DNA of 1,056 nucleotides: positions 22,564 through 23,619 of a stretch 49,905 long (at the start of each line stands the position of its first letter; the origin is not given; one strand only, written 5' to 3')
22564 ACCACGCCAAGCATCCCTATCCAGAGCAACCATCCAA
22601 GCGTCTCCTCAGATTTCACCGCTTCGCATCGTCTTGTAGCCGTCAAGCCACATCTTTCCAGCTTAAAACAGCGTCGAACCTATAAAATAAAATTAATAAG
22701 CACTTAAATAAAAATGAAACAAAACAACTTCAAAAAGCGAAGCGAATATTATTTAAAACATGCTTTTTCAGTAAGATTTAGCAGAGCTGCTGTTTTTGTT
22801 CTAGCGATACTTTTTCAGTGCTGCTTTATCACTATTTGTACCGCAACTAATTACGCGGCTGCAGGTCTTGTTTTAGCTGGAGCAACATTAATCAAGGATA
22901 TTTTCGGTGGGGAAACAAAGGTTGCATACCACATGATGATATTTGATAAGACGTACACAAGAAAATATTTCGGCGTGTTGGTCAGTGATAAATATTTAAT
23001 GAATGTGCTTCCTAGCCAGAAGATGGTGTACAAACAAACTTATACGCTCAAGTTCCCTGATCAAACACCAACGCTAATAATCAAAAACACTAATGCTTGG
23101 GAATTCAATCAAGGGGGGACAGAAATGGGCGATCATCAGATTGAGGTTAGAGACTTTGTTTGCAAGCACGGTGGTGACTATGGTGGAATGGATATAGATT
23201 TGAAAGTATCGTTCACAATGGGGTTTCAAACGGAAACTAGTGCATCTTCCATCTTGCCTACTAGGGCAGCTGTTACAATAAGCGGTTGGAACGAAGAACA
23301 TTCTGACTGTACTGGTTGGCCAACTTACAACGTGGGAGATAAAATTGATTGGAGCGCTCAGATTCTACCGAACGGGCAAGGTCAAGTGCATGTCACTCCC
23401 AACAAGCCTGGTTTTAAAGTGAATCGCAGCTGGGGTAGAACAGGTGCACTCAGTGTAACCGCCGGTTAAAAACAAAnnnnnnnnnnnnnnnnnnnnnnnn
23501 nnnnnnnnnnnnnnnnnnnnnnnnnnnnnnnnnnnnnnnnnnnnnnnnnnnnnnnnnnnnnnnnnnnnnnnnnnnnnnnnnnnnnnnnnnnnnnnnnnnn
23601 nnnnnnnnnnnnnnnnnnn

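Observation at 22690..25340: AT-rich three-gene orphan cassette next to a decayed ISL3 element: candidate undescribed accessory system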

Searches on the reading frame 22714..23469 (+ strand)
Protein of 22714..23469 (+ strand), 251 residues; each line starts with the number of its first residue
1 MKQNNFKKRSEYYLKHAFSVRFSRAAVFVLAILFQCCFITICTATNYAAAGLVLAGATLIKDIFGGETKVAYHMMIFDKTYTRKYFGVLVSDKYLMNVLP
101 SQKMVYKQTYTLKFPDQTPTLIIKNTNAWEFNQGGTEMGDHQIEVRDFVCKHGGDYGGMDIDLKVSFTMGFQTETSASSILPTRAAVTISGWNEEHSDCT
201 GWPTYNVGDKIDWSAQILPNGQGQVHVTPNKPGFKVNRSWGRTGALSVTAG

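Call 3: search_protein_families(library=pfam, proteins=[window:22714-23469:+], max_evalue=1)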
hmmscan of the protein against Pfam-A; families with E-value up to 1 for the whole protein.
window:22714-23469:+ (251 aa): 0 families

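Call 4: search_protein_families(library=ncbifam, proteins=[window:22714-23469:+], max_evalue=1)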
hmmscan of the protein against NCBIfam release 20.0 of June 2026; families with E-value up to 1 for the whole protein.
window:22714-23469:+ (251 aa): 0 families

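Call 6: search_protein_families(library=padloc, proteins=[window:22714-23469:+], max_evalue=1)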
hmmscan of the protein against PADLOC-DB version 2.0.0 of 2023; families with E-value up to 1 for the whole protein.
window:22714-23469:+ (251 aa): 0 families
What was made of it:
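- No PADLOC model matches (call 6).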

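Call 7: search_protein_families(library=phrogs, proteins=[window:22714-23469:+], max_evalue=1)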
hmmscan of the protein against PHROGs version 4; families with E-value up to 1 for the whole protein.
window:22714-23469:+ (251 aa): 0 families
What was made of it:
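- Checked: No family match in Pfam, NCBIfam, PADLOC or PHROGs (calls 3, 4, 6, 7).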

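Call 8: find_homologous_proteins(query=window:22714-23469:+, max_evalue=0.01)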
Query window:22714-23469:+ (251 aa): 27 proteins with E <= 0.01 among 430 candidates.
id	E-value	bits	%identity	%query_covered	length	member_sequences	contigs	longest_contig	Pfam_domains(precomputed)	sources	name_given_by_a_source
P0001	1.3e-156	538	93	100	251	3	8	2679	-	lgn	-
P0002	1.1e-144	499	86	100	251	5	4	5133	-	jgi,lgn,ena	jgi:hypothetical protein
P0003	2.4e-136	471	82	100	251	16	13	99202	-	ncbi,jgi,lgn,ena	ncbi:MAG: hypothetical protein RIS24_227 [Verrucomicrobiota bacterium]|jgi:hypothetical protein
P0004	8.0e-134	463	82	100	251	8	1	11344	-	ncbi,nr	ncbi:MAG: hypothetical protein NT050_02920 [Verrucomicrobia bacterium]|nr:hypothetical protein [Verr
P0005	6.8e-133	460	82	100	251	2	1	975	-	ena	-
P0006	2.0e-124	432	76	100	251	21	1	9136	-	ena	-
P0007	2.8e-123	429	76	100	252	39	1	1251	-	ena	-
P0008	1.5e-114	400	97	71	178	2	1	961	-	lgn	-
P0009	1.3e-111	390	70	100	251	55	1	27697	-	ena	-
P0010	2.6e-103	363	67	99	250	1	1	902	-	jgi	jgi:hypothetical protein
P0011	5.6e-102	359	65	99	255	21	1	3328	-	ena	-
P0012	4.6e-100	353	63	100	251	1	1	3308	-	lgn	-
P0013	3.2e-99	350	63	100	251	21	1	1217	-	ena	-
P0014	1.1e-96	341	75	80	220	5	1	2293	-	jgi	jgi:hypothetical protein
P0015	5.1e-96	339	61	100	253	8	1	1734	-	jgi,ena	-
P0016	3.2e-89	317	59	99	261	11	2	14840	-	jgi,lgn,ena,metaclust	metaclust:\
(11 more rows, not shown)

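Call 9: find_encoding_contigs(protein=P0003, flank=8000, max_places=4)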
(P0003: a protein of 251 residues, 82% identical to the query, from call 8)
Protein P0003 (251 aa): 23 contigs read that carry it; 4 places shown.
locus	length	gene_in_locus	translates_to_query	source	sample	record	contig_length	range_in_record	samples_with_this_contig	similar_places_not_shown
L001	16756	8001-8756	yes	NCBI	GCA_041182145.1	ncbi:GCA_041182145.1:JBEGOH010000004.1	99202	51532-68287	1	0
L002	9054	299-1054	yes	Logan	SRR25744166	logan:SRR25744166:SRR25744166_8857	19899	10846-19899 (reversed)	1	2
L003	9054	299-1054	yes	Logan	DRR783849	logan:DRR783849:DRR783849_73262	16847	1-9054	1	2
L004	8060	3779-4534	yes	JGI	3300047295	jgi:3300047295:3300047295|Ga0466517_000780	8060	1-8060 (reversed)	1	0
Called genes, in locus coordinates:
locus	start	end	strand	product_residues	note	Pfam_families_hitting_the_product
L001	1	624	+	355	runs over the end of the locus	PF01883:FeS_assembly_P, PF00142:Fer4_NifH (weak), PF01656:CbiA, PF09140:MipZ (weak), PF10609:ParA, PF13614:AAA_31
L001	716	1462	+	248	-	PF02405:MlaE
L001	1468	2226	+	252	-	PF00005:ABC_tran, PF13304:AAA_21 (faint)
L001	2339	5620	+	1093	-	PF26549:Tricorn_N, PF26550:Tricorn_2nd, PF26549:Tricorn_N, PF26550:Tricorn_2nd, PF07676:PD40, PF14684:Tricorn_C1, PF14685:PDZ_Tricorn, PF03572:Peptidase_S41, +5 more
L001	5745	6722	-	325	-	-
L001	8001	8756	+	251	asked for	-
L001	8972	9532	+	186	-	-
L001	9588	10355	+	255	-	-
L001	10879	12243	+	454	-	PF06283:ThuA, PF06439:3keto-disac_hyd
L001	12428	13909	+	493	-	PF01547:SBP_bac_1 (faint), PF13531:SBP_bac_11, PF12727:PBP_like (faint), PF13531:SBP_bac_11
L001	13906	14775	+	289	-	PF00528:BPD_transp_1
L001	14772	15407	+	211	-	PF02463:SMC_N (faint), PF00005:ABC_tran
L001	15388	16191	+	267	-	PF00899:ThiF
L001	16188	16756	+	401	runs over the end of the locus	-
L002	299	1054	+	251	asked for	-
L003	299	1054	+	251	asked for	-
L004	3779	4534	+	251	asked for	-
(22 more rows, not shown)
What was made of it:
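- The window's neighbours are housekeeping genes: Tricorn protease, Mla, ThuA and an ABC transporter (call 9).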

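Call 10: find_encoding_contigs(protein=P0009, flank=8000, max_places=3)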
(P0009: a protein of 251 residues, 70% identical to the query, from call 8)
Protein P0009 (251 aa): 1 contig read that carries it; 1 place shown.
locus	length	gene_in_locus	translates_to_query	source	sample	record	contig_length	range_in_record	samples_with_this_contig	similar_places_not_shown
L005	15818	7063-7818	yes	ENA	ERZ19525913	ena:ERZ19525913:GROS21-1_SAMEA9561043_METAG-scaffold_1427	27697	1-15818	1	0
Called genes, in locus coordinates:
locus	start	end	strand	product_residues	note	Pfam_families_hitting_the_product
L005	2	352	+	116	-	?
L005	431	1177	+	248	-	PF02405:MlaE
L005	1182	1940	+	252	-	PF00005:ABC_tran, PF13304:AAA_21 (faint)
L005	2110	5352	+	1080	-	PF26549:Tricorn_N, PF26550:Tricorn_2nd, PF07676:PD40 (weak), PF26549:Tricorn_N, PF26550:Tricorn_2nd, PF14684:Tricorn_C1, PF14685:PDZ_Tricorn, PF03572:Peptidase_S41, +4 more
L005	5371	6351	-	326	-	-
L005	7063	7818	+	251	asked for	-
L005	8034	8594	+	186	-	-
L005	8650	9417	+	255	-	-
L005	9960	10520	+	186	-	-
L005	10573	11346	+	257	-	-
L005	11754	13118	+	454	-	PF06283:ThuA, PF06439:3keto-disac_hyd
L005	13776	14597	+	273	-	PF13531:SBP_bac_11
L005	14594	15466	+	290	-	PF00528:BPD_transp_1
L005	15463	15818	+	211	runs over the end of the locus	PF02463:SMC_N (faint), PF00005:ABC_tran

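Call 11: find_encoding_contigs(protein=P0016, flank=8000, max_places=3)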
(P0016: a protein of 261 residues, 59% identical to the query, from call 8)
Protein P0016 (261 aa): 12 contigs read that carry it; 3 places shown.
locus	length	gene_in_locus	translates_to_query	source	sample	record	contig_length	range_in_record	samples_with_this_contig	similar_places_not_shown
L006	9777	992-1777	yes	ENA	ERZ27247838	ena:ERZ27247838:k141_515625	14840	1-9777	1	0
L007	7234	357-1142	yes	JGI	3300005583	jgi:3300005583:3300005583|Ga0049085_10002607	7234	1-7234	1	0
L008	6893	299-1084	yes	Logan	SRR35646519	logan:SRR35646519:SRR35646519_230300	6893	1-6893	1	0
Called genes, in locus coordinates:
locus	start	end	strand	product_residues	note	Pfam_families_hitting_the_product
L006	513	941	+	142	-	-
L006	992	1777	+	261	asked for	-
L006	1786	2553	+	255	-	-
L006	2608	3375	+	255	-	-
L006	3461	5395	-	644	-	PF13517:FG-GAP_3, PF01839:FG-GAP (weak), PF07593:UnbV_ASPIC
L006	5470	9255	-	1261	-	PF13517:FG-GAP_3, PF07593:UnbV_ASPIC, PF13517:FG-GAP_3, PF01839:FG-GAP (weak), PF07593:UnbV_ASPIC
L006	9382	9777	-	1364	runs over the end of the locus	PF19630:DUF6134 (faint), PF02210:Laminin_G_2 (faint)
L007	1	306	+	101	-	?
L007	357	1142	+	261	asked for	-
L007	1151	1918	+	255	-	-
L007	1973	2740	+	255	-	-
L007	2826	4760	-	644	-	PF13517:FG-GAP_3, PF01839:FG-GAP (weak), PF07593:UnbV_ASPIC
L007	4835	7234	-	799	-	?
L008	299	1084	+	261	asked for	-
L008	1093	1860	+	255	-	-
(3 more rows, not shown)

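Call 26: predict_structure(alignment_id=A1)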
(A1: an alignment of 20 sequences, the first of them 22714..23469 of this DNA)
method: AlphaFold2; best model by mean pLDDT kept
length: 251 residues; sequences in the alignment: 20
mean_pLDDT: 49.5   pTM: 0.41
mean pLDDT of the five models: 49.5, 46.4, 45.7, 45.5, 44.4
residues with pLDDT >= 90: 0; 70-90: 21; 50-70: 95; < 50: 135
segments of 3 or more residues with pLDDT < 50: 1-65, 128-156, 190-210, 234-251
pLDDT, mean of each block of 10 residues (from residue 1): 43 39 40 41 34 30 49 64 67 65 65 73 59 27 37 48 62 62 57 39 39 63 62 43 31 32
secondary structure, 60 per line:
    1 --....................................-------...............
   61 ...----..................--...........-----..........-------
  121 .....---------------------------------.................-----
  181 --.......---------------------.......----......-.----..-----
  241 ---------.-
elements in order: H3-38 H46-63 E68-85 E88-98 E104-113 E121-125 E159-175 E183-189 E211-217 E222-227
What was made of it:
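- The g1 structure model is poor (pLDDT 49.5, call 26), so surface exposure is unproven.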

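Call 39: search_protein_representatives(alignment_id=A1)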
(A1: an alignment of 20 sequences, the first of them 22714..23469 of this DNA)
Query: 20 sequences, 251 profile positions. Proteins with E-value up to 0.001 (for the whole library): 10; up to 1e-10: 8; up to 1e-30: 5. The best 10 are listed.
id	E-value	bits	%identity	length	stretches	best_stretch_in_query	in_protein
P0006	2.0e-140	482.9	-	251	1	1-251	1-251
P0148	1.8e-91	322.5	-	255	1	13-251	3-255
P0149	5.4e-55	203.0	-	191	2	115-251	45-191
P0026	8.5e-49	182.7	-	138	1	70-167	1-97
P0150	3.2e-32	128.4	-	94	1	1-87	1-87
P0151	2.8e-28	115.5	-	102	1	159-251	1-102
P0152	3.7e-16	75.8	-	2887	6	116-171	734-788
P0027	4.5e-13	65.7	-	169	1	1-60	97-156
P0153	2.9e-07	46.6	-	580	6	170-215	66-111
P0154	3.8e-07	46.2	-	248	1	41-242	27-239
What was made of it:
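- Only 10 hits for g1 among 1.84 billion representative proteins (call 39). An exhaustive protein search finds no low-GC donor lineage (call 39). The family is confined to a narrow clade (calls 8, 39).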

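Call 43: search_protein_families(library=pfam, proteins=[P0152, P0153, P0154, P0148], max_evalue=0.01)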
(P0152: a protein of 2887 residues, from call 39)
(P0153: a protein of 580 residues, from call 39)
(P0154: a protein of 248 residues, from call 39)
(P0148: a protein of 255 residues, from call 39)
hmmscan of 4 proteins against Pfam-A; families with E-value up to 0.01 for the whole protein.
P0152 (2887 aa): 18 families
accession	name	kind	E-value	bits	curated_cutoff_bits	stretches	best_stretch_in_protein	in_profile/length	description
PF17210.9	SdrD_B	-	2.6e-90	298.6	29.7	6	1663-1717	8-63/112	SdrD B-like domain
PF13620.12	CarboxypepD_reg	-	2.9e-37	127.3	32.3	6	1671-1716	6-52/82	Carboxypeptidase regulatory-like domain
PF17802.7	SpaA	-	2.6e-34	117.7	23.1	5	1479-1525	12-61/91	Prealbumin-like fold domain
PF17957.7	Big_7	-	1.6e-28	99.6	24.1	6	709-763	14-70/70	Bacterial Ig domain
PF24421.1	Ig_J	-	7.1e-13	49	29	0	1587-1619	46-81/104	Tip attachment protein J, Ig-like domain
PF07495.19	Y_Y_Y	-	1.8e-10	41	26.6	0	1695-1716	21-42/65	Y_Y_Y domain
PF09430.16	EMC7_beta-sandw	-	1.5e-09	38.5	26.6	0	1680-1717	8-44/122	ER membrane protein complex subunit 7, beta-sandwich domain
PF21557.3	RhaB_D2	-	8.8e-09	35.9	27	0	731-793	53-115/172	Alpha-L-rhamnosidase, domain D2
PF06832.18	BiPBP_C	-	2.6e-08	34.1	26.8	0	721-763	41-78/90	Penicillin-Binding Protein C-terminus Family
PF13715.12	CarbopepD_reg_2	-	1.3e-07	31.9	32.2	0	1672-1716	7-48/88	CarboxypepD_reg-like domain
PF00775.27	Dioxygenase_C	-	2.8e-07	30.6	27.3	0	1784-1826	76-125/182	Dioxygenase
PF00467.35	KOW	-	2.2e-06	27.7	22.3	0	465-476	4-15/32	KOW motif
PF22902.2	NOMO1-like_9th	-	8.3e-06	25.9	27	0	1578-1613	10-47/75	BOS complex subunit NOMO1-like, beta sandwich domain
PF23193.1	NOMO_3rd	-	9.3e-06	26.1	27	0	1880-1909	53-82/120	NOMO third transthyretin-like domain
PF22904.2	NOMO1-like_2nd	-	1.2e-05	25.8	27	0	1667-1716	7-58/90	BOS complex subunit NOMO1-like, second beta sandwich domain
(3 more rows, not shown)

P0153 (580 aa): 9 families
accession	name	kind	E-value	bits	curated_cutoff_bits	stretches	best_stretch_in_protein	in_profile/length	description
PF09479.16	Flg_new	-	6.1e-30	103.6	27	5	316-363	1-41/65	Listeria-Bacteroides repeat domain (List_Bact_rpt)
PF00404.24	Dockerin_1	-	3.2e-08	34.1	22.9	1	519-572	1-56/57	Dockerin type I domain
PF18998.6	Flg_new_2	-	6.5e-07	29.7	23.6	0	118-163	8-47/73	Divergent InlB B-repeat domain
PF19175.5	DUF5857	-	8e-07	29.1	25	0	168-227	142-201/287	Family of unknown function (DUF5857)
PF20906.3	S-Me-THD_C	-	3.6e-06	26.9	27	0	318-343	135-160/190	S-Me-THD-like, C-terminal domain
PF18877.6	SSSPR-51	-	3e-05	24.2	27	0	45-58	2-15/48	SSSPR-51 domain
PF07661.19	MORN_2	-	0.00035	20.9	29.6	0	46-61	5-20/22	MORN repeat variant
PF14582.11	Metallophos_3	-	0.00075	19.4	28.2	0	82-119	133-170/259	Metallophosphoesterase, calcineurin superfamily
PF11056.14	UvsY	-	0.0069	17.3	22.8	0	238-266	86-114/128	Recombination, repair and ssDNA binding protein UvsY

P0154 (248 aa): 0 families

P0148 (255 aa): 0 families

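Call 46: search_solved_structures(query=A1, max_evalue=10)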
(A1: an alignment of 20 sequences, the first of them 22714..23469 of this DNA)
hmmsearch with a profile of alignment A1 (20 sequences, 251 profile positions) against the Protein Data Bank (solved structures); distinct sequences matched with E-value up to 10: 1.
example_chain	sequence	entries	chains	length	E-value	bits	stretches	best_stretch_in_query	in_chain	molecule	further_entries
2k0n_A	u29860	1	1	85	0.056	16.2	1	42-112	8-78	Mediator of RNA polymerase II transcription subunit 15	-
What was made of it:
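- On Polymorphic toxin / immunity module: PDB profile search empty (call 46).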

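Call 84: find_related_loci(query=A1, collection=viral_contigs, flank=3000)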
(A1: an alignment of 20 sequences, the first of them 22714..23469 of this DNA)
Query A1 (251 aa) in viral_contigs; peptide patterns used: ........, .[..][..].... (x = any residue, [..] = any of these).
63 stretches matched a pattern, but none encodes a relative of the query by tblastn (E <= 1e-3).

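Call 86: fold_search(model_id=the predicted structure, library=pdb)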
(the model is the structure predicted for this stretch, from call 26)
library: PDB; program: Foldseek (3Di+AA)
matches with E <= 10: 686; with E <= 0.001: 0
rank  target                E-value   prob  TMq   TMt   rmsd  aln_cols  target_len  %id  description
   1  7dna_A                4.8e-02  0.23  0.14  0.16  21.0       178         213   13  Photocleavable Fluorescent Protein in green and red form (released 2021-01-27)
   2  4egd_B                5.3e-02  0.14  0.15  0.16  22.7       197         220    9  1.85 Angstrom crystal structure of native hypothetical protein SAOUHSC_02783 from Staphylococcus aureus (released 2012-04-11)
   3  7dna_F                6.2e-02  0.21  0.14  0.17  20.7       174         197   13  Photocleavable Fluorescent Protein in green and red form (released 2021-01-27)
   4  7dmx_D                6.2e-02  0.21  0.14  0.16  21.2       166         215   16  Photocleavable Fluorescent Protein in green form (released 2021-01-27)
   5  4big                  6.2e-02  0.20  0.15  0.17  16.6       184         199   10  Crystal structure of the conserved staphylococcal antigen 1B, Csa1B (released 2013-08-07)
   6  7dnb_C                9.5e-02  0.16  0.13  0.15  18.2       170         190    8  Crystal structure of PhoCl barrel (released 2021-01-27)
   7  9qr8_A                9.5e-02  0.16  0.13  0.12  21.8       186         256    9  Gliadin degrading prolyl endopeptidase Celiacase (neprosin C334V) (released 2025-10-22)
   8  4ghb_B                1.1e-01  0.23  0.16  0.15  17.4       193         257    6  Crystal structure of a porin-like protein (BACUNI_01323) from Bacteroides uniformis ATCC 8492 at 2.32 A resolution (released 2012-08-29)
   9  7dmx_C                1.1e-01  0.20  0.14  0.16  20.5       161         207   13  Photocleavable Fluorescent Protein in green form (released 2021-01-27)
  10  7dna_D                1.2e-01  0.16  0.14  0.17  21.1       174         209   13  Photocleavable Fluorescent Protein in green and red form (released 2021-01-27)
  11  4egd_A                1.2e-01  0.11  0.14  0.15  22.7       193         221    9  1.85 Angstrom crystal structure of native hypothetical protein SAOUHSC_02783 from Staphylococcus aureus (released 2012-04-11)
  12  4bih_A                1.3e-01  0.16  0.16  0.21  13.2       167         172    9  Crystal structure of the conserved staphylococcal antigen 1A, Csa1A (released 2013-08-07)
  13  9fzn_B                1.6e-01  0.15  0.15  0.12  17.5       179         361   10  25-phosphosteroid lyase (25-PSL) (released 2026-01-14)
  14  7dmo_F                1.6e-01  0.14  0.16  0.12  21.7       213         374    7  Crystal structures of two pericyclases catalyzing [4+2] cycloadditions (released 2021-10-06)
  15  7dmx_A                1.7e-01  0.15  0.14  0.16  21.0       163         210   15  Photocleavable Fluorescent Protein in green form (released 2021-01-27)
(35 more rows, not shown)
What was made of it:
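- Tried and rejected: The AF2 model is poor (call 26), so its Foldseek hits are meaningless (call 86).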

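Call 108: search_protein_families(library=pfam, proteins=[L006:471-941:+, L006:661-981:+], max_evalue=1)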
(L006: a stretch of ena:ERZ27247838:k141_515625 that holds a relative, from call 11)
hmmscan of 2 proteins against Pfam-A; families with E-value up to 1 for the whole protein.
L006:471-941:+ (156 aa): 0 families

L006:661-981:+ (106 aa): 0 families
